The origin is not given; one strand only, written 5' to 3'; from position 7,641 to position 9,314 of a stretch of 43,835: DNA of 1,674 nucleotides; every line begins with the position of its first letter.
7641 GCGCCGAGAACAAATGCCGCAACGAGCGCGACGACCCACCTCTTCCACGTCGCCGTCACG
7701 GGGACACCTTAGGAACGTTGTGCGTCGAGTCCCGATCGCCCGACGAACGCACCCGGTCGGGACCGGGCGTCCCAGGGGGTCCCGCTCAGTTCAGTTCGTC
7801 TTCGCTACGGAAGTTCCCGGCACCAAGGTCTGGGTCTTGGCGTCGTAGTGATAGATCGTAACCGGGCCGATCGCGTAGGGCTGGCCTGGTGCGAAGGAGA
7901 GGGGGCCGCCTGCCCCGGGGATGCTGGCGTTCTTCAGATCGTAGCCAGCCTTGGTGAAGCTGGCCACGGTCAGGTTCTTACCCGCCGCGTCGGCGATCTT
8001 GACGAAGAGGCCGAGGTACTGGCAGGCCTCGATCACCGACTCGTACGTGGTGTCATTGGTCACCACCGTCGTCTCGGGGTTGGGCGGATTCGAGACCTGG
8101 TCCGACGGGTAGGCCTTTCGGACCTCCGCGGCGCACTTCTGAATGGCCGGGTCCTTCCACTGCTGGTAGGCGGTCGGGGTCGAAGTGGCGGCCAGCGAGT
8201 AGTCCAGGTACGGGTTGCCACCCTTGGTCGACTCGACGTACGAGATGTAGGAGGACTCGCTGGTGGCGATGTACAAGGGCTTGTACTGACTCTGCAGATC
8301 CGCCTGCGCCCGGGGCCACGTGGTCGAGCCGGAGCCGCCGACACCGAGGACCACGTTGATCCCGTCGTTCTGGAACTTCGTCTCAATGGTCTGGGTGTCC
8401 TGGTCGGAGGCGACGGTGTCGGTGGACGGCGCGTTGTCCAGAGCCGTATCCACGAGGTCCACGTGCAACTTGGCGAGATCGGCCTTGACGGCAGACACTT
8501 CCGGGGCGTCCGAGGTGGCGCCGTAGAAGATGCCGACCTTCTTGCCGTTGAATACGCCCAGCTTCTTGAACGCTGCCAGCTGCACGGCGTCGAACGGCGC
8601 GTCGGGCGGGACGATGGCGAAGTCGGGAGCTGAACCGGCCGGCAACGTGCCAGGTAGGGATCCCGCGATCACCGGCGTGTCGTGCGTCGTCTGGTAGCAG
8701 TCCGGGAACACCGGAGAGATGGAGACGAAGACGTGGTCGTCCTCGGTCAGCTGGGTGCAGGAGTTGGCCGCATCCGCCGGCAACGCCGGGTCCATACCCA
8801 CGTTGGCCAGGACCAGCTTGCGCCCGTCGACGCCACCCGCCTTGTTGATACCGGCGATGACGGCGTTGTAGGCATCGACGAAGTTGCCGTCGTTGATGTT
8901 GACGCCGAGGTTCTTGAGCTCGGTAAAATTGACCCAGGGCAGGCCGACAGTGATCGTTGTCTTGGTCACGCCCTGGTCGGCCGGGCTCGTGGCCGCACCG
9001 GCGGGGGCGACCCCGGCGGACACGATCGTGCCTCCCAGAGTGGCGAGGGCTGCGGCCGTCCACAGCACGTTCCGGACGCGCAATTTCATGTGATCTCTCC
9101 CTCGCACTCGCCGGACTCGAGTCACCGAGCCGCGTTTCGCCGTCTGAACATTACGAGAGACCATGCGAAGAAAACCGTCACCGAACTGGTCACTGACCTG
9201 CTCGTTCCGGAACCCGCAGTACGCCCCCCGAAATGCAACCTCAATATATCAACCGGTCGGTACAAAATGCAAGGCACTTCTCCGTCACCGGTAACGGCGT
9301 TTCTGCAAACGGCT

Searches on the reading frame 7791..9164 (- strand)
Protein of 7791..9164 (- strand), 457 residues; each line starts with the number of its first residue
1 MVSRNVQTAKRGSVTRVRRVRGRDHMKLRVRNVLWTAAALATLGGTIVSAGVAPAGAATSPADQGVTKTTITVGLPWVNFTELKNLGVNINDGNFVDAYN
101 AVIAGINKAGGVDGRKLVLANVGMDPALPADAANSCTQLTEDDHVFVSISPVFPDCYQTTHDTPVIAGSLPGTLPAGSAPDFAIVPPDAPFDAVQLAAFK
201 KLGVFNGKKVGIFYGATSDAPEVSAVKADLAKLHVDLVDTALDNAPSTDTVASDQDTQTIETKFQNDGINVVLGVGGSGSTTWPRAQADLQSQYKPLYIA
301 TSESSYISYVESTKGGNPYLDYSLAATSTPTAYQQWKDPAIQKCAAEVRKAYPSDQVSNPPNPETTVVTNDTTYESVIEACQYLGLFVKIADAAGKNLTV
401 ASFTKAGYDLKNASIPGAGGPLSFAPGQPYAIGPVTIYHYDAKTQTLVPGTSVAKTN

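Call 6: search_protein_families(library=pfam, proteins=[window:7791-9164:-], max_evalue=0.001)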
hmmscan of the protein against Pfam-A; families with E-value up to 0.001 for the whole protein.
window:7791-9164:- (457 aa): 1 family
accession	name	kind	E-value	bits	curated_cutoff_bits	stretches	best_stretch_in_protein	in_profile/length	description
PF13458.12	Peripla_BP_6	-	3.4e-06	27.4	31.7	1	94-441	20-339/343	Periplasmic binding protein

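Call 7: search_protein_families(library=ncbifam, proteins=[window:7791-9164:-], max_evalue=0.001)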
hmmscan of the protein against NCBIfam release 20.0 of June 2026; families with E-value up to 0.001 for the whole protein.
window:7791-9164:- (457 aa): 0 families
